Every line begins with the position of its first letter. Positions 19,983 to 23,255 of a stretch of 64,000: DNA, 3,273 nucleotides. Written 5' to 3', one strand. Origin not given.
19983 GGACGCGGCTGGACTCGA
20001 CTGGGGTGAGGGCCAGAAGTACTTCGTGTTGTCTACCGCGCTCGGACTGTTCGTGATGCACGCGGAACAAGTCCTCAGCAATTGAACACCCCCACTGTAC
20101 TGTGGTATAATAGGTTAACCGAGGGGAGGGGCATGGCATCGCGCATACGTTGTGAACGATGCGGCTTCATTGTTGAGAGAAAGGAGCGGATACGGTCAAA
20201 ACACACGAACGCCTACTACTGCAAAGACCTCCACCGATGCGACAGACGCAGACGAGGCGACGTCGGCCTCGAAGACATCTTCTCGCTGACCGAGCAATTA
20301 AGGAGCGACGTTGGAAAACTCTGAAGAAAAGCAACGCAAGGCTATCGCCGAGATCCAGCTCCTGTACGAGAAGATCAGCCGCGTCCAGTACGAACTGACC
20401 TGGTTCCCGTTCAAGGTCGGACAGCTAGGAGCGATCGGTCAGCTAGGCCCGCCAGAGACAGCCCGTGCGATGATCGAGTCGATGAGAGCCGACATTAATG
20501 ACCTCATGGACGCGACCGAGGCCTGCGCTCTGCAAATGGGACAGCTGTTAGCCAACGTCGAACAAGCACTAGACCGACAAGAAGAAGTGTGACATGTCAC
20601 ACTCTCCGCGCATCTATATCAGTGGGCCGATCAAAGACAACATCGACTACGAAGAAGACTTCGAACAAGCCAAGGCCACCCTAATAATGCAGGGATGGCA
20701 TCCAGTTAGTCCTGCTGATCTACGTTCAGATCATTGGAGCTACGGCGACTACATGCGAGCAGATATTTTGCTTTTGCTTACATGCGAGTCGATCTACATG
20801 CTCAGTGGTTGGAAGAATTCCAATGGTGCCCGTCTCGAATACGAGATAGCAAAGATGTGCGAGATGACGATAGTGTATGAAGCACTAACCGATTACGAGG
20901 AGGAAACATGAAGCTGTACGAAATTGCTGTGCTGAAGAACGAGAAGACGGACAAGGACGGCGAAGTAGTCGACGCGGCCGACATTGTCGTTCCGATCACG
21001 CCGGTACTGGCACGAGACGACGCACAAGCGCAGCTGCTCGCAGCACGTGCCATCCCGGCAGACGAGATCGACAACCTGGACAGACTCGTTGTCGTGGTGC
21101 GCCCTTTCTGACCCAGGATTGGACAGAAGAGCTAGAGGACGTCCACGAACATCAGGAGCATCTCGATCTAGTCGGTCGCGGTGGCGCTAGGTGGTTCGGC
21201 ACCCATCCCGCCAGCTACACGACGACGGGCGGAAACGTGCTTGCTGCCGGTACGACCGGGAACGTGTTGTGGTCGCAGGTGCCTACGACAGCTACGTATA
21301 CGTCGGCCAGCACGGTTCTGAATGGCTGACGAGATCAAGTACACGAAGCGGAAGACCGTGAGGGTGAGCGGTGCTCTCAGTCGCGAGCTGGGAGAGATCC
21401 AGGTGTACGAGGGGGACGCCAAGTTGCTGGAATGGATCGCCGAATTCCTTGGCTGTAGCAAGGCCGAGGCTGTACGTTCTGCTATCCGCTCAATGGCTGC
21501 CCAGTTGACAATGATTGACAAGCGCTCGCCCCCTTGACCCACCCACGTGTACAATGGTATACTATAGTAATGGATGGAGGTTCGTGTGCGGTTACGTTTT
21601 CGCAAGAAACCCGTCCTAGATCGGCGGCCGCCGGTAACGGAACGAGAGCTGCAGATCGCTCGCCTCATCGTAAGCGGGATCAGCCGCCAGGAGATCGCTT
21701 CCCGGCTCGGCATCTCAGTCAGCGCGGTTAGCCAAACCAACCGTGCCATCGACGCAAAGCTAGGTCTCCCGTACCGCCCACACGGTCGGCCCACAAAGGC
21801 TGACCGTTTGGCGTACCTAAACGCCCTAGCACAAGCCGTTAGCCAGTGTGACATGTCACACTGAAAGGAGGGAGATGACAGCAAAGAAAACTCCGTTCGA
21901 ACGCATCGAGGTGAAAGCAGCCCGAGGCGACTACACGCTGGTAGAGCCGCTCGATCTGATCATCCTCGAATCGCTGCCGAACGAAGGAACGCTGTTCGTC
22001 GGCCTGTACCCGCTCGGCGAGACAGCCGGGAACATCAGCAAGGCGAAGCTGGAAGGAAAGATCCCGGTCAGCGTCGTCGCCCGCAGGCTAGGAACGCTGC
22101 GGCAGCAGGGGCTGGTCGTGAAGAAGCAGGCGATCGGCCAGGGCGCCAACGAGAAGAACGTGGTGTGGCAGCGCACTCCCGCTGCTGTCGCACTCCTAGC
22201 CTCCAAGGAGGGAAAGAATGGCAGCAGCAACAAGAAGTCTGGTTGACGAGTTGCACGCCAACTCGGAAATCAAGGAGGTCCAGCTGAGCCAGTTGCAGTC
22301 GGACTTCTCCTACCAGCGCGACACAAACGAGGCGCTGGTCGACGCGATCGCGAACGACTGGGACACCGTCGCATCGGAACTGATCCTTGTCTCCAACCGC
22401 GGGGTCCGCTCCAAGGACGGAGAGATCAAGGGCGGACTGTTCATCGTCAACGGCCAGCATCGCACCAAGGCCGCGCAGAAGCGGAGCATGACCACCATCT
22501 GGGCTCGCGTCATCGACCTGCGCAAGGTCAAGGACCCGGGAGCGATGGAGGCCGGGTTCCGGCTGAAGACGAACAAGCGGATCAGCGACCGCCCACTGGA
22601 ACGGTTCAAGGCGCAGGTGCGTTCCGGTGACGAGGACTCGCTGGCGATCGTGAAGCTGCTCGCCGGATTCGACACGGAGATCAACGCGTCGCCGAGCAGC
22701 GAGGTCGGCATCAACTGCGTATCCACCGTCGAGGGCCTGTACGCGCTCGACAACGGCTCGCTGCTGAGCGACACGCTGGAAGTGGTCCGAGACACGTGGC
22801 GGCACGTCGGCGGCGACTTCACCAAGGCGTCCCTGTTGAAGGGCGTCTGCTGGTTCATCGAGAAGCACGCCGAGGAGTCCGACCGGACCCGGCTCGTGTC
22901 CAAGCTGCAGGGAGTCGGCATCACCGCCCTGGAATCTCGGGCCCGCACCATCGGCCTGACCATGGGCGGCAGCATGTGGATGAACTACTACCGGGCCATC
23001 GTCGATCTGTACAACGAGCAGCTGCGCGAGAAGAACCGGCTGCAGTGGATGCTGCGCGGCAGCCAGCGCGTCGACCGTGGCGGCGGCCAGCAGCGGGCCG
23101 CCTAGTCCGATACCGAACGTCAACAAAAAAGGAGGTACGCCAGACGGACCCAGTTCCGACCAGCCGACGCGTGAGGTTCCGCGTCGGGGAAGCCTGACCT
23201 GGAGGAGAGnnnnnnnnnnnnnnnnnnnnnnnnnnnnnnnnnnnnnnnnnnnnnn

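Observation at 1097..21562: Family of four near-identical strong host-type promoters with C-rich spacers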

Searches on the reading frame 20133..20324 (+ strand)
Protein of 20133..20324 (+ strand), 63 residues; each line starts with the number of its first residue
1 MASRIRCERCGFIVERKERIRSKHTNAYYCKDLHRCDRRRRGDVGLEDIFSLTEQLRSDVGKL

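Call 24: search_protein_families(library=phrogs, proteins=[window:20133-20324:+], max_evalue=0.01)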
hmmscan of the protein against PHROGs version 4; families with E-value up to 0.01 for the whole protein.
window:20133-20324:+ (63 aa): 1 family
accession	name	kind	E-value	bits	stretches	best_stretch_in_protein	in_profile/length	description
phrog_20027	-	unknown function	3.9e-05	24.6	1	4-42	64-102/151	-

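Call 25: search_protein_families(library=pfam, proteins=[window:20133-20324:+], max_evalue=0.01)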
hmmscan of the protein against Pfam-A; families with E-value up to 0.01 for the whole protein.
window:20133-20324:+ (63 aa): 0 families

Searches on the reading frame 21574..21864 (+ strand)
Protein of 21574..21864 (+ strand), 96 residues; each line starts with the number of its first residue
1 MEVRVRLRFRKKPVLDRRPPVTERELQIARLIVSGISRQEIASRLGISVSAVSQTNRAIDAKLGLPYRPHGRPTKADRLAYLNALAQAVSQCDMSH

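Call 24: search_protein_families(library=phrogs, proteins=[window:21574-21864:+], max_evalue=0.01)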
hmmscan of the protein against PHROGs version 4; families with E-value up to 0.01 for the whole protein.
window:21574-21864:+ (96 aa): 10 families
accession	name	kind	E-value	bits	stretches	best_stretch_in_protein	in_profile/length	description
phrog_323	-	transcription regulation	2.4e-05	25.1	1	7-82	137-208/319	transcriptional regulator, D5-like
phrog_686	-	DNA, RNA and nucleotide metabolism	6.1e-05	24.2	1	30-59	43-72/76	HTH DNA binding protein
phrog_3282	-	transcription regulation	0.00016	22.6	1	22-65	49-92/158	sigma factor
phrog_3855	-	DNA, RNA and nucleotide metabolism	0.00021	22.7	1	9-58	54-102/115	HTH DNA binding protein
phrog_664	-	DNA, RNA and nucleotide metabolism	0.00027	21.9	1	3-55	72-120/210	DNA binding protein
phrog_7241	-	transcription regulation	0.00035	21.6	1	26-58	65-97/122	transcriptional regulator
phrog_125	-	DNA, RNA and nucleotide metabolism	0.00055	20.5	1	10-56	152-200/254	DNA invertase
phrog_6223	-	transcription regulation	0.0028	18.7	1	26-54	5-36/73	transcriptional repressor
phrog_5536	-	unknown function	0.0071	17.2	0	22-57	7-43/172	-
phrog_10300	-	transcription regulation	0.0076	17.3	1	22-65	122-165/182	transcriptional regulator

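Call 25: search_protein_families(library=pfam, proteins=[window:21574-21864:+], max_evalue=0.01)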
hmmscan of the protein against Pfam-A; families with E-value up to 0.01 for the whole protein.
window:21574-21864:+ (96 aa): 9 families
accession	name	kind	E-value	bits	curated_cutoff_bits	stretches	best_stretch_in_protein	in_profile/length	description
PF00196.25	GerE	-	9.7e-08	32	23.5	1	21-66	3-48/57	Bacterial regulatory proteins, luxR family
PF13384.12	HTH_23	-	2.1e-05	24.6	24.6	1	23-55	5-37/50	Homeodomain-like domain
PF02796.21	HTH_7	-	0.00019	21.9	23.8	1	18-52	2-38/45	Helix-turn-helix domain of resolvase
PF16509.11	KORA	-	0.00083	20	26.7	1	21-60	15-56/84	TrfB plasmid transcriptional repressor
PF08281.18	Sigma70_r4_2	-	0.0012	18.8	25.7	1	33-54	24-45/54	Sigma-70, region 4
PF13412.12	HTH_24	-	0.0018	18.2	21.9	1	35-54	17-36/48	Winged helix-turn-helix DNA-binding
PF01371.25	Trp_repressor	-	0.0062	17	27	1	24-60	38-74/88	Trp repressor protein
PF13518.12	HTH_28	-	0.0065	17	25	0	26-54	3-31/52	Helix-turn-helix domain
PF04545.22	Sigma70_r4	-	0.0066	16.4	24.1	0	37-56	22-41/50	Sigma-70, region 4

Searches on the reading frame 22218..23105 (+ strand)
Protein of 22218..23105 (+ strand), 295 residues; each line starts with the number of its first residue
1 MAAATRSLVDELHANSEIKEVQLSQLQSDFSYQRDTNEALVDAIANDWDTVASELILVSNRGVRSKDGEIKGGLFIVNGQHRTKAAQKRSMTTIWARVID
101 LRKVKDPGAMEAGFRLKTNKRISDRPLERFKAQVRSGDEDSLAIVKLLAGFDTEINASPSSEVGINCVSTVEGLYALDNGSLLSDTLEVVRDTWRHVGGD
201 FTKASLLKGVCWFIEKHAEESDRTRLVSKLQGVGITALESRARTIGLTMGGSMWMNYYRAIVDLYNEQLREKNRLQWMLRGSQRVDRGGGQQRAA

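Call 12: search_protein_families(library=pfam, proteins=[window:22218-23105:+], max_evalue=0.01)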
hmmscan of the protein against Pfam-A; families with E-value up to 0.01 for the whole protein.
window:22218-23105:+ (295 aa): 1 family
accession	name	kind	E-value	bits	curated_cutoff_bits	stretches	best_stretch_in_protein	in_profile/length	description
PF20188.4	DUF6551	-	4.1e-13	49.8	26.8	1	32-272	6-236/242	Family of unknown function (DUF6551)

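Call 28: find_related_loci(query=window:22218-23105:+, collection=viral_contigs, flank=10000)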
Query window:22218-23105:+ (295 aa) in viral_contigs; peptide patterns used: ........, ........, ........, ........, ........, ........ (x = any residue, [..] = any of these).
10 stretches matched a pattern, but none encodes a relative of the query by tblastn (E <= 1e-3).

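Call 32: find_encoding_contigs(protein=window:22218-23105:+, flank=10000, max_places=10)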
Protein window:22218-23105:+ (295 aa): 6 contigs read that carry it; 5 places shown.
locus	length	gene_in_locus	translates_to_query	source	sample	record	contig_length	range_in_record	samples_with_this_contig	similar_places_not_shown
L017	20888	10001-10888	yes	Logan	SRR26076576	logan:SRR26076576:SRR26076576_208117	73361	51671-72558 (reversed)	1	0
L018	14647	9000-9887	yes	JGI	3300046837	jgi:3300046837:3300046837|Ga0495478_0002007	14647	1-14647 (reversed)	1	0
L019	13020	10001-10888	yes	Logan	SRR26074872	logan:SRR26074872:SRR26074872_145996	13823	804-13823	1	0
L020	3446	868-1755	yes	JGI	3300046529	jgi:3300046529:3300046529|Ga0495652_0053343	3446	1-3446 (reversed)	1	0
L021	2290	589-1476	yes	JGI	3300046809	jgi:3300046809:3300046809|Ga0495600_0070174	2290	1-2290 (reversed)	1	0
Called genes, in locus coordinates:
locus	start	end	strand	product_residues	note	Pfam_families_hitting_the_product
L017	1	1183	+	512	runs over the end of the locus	-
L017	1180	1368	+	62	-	-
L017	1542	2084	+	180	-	PF12694:cpYpsA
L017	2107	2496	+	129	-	-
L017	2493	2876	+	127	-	-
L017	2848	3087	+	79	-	-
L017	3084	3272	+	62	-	-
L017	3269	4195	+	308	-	PF01145:Band_7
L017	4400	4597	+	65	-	-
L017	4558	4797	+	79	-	-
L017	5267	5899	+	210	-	-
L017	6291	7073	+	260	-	PF12705:PDDEXK_1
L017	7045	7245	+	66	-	-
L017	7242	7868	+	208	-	-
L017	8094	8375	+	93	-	-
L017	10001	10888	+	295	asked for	PF20188:DUF6551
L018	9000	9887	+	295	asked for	PF20188:DUF6551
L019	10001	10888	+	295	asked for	PF20188:DUF6551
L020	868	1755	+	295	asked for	PF20188:DUF6551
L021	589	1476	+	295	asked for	PF20188:DUF6551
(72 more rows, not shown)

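Call 34: find_homologous_proteins(query=window:22218-23105:+, max_evalue=1e-10)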
Query window:22218-23105:+ (295 aa): 208 proteins with E <= 1e-10 among 1900 candidates; the best 120 are listed.
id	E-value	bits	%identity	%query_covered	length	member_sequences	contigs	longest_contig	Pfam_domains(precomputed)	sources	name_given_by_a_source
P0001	4.2e-189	645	100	100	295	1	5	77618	PF20188.5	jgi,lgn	jgi:hypothetical protein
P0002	3.9e-148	511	78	99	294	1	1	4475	PF20188.5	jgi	jgi:hypothetical protein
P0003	2.4e-142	492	75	99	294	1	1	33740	PF20188.5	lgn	-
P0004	5.7e-139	481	73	98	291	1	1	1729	PF20188.5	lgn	-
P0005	1.3e-138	479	75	94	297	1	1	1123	PF20188.5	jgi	jgi:hypothetical protein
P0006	3.7e-136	471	71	98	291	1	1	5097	PF20188.5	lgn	-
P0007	1.3e-135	470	71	98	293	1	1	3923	PF20188.5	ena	-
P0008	2.5e-133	462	70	96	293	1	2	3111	PF20188.5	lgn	-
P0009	2.7e-131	455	69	99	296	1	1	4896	PF20188.5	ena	-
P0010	7.4e-131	454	69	98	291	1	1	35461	PF20188.5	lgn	-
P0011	1.2e-130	453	67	98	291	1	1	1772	PF20188.5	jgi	jgi:hypothetical protein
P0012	2.1e-130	452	70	99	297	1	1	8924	PF20188.5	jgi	jgi:hypothetical protein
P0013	5.6e-127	441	67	99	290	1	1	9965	PF20188.5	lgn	-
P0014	3.0e-126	439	68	98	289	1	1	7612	PF20188.5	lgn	-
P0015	2.3e-125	436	66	99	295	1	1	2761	PF20188.5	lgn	-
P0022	1.6e-120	420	67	95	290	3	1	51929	PF20188.5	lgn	-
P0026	4.7e-119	415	64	97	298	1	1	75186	PF20188.5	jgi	jgi:hypothetical protein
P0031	1.5e-115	404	67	93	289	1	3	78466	PF20188.5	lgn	-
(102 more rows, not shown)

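Call 35: find_encoding_contigs(protein=P0003, flank=10000, max_places=1)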
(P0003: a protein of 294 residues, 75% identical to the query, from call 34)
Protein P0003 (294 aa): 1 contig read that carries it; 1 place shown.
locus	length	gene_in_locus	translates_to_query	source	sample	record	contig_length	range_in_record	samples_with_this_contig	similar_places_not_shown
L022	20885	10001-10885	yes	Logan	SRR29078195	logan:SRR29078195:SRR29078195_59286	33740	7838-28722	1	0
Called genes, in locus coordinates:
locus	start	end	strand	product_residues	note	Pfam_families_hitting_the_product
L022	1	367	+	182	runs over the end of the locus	PF12694:cpYpsA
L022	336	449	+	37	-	-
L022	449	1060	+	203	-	-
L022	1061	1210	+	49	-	-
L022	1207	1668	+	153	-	-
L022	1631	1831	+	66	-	-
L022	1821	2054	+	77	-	-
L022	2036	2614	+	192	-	-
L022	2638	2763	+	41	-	-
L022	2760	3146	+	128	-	-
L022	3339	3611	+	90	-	PF10905:DUF2695 (weak)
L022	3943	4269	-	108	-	-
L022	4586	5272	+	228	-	-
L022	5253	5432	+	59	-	-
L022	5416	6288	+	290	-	PF01555:N6_N4_Mtase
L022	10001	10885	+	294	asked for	PF20188:DUF6551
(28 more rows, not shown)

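Call 36: find_encoding_contigs(protein=P0031, flank=10000, max_places=1)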
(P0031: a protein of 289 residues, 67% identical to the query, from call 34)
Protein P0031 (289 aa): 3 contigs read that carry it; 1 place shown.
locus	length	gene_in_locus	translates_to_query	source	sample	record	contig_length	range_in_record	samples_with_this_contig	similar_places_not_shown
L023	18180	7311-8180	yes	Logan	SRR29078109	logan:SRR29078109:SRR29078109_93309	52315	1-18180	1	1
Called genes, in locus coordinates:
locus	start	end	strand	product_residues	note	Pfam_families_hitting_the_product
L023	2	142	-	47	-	?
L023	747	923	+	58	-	-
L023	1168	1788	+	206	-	-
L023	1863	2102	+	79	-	-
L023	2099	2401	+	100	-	PF14359:DUF4406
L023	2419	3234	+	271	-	PF12705:PDDEXK_1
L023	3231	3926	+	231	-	-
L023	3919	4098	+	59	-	-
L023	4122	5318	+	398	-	PF01555:N6_N4_Mtase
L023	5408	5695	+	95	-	PF05866:RusA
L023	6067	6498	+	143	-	-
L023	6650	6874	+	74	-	-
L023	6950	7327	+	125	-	-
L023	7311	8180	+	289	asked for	PF20188:DUF6551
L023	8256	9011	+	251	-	-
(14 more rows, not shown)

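Call 37: find_encoding_contigs(protein=P0026, flank=10000, max_places=1)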
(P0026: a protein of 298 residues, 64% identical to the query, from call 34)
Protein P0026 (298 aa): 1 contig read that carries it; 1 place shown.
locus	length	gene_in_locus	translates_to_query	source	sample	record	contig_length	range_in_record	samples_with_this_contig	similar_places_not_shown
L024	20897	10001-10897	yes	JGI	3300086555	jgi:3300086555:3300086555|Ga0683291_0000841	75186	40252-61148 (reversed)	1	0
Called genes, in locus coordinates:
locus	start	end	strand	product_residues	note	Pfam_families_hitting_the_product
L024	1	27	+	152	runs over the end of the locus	-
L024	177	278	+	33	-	-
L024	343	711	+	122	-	-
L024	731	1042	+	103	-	-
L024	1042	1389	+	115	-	-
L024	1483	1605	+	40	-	-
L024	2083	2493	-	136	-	-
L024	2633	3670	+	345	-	PF01370:Epimerase, PF04321:RmlD_sub_bind (weak), PF16363:GDP_Man_Dehyd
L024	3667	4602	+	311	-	PF01370:Epimerase, PF04321:RmlD_sub_bind, PF16363:GDP_Man_Dehyd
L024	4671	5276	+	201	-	-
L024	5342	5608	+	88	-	-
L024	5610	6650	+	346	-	PF01555:N6_N4_Mtase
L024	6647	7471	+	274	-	PF12705:PDDEXK_1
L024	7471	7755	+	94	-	-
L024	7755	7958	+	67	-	-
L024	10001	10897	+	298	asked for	PF20188:DUF6551 (weak)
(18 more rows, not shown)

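Call 38: find_encoding_contigs(protein=P0022, flank=10000, max_places=1)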
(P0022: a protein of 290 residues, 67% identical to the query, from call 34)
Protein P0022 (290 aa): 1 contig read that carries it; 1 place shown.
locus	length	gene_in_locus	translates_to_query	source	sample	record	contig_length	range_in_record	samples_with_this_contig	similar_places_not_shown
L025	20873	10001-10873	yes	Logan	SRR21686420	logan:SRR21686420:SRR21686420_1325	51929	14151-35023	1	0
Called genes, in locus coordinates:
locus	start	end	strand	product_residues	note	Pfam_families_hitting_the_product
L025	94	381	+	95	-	-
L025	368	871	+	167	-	PF00782:DSPc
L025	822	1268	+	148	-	-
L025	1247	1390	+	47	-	-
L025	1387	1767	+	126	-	-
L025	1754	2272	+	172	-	-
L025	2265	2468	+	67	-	-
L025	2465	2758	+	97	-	-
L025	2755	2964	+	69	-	-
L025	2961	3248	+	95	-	-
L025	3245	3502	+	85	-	-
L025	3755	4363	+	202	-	-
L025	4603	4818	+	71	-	-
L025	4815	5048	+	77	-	-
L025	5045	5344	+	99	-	PF14359:DUF4406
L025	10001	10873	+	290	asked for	PF20188:DUF6551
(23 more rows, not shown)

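Call 56: find_related_loci(query=A2, collection=genome_contigs, flank=10000)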
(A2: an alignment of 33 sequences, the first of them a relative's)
Query A2 (295 aa) in genome_contigs; peptide patterns used: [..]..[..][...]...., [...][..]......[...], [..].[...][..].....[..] (x = any residue, [..] = any of these).
46 stretches matched a pattern; 3 encode a relative of the query (tblastn E <= 1e-3); 3 distinct loci.
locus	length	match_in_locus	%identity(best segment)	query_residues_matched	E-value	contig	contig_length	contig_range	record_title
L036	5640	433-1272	64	9-287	1e-121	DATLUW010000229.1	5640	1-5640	MAG TPA_asm: Actinomycetota bacterium isolate SMAG_U13176 k141_879019, whole genome shotgun sequence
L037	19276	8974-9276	28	32-144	1e-8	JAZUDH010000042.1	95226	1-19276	MAG: Lachnospiraceae bacterium isolate T1900045310_TH20190080.MAGScoT_cleanbin_000005 SGB_6215_k141_1892237, whole genom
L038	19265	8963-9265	28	32-144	1e-8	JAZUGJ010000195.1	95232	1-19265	MAG: Paludibacteraceae bacterium isolate T1900045285_TH20190055.MAGScoT_cleanbin_000082 SGB_5991_k141_2559468, whole gen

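Call 60: find_related_loci(query=A2, collection=metagenome_contigs, flank=6000)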
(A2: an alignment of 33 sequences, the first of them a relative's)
Query A2 (295 aa) in metagenome_contigs; peptide patterns used: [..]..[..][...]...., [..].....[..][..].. (x = any residue, [..] = any of these).
103 stretches matched a pattern; 20 encode a relative of the query (tblastn E <= 1e-3); 20 distinct loci.
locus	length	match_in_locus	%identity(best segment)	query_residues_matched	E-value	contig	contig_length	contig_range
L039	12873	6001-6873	62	4-292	6e-118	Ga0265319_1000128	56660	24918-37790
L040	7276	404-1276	62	4-292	6e-118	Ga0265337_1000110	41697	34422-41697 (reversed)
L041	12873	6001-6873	62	4-292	6e-118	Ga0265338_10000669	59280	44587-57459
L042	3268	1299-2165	61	1-290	1e-117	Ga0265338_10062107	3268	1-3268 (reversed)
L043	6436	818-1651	56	7-284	2e-102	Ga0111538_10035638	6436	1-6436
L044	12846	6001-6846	54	1-281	2e-100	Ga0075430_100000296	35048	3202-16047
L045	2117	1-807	53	24-295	2e-98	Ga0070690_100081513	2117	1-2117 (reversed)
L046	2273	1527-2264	54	1-245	1e-88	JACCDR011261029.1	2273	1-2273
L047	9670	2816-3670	50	10-293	3e-84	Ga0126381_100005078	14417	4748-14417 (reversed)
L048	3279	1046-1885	49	4-283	6e-84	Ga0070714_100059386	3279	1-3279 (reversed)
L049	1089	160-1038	44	10-295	4e-85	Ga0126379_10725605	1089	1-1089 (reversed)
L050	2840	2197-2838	57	7-220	6e-80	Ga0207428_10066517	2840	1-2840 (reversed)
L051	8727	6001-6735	41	21-277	6e-60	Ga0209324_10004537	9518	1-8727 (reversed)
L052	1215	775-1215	63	1-147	1e-58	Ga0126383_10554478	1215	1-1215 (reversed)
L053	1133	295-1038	39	21-281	8e-53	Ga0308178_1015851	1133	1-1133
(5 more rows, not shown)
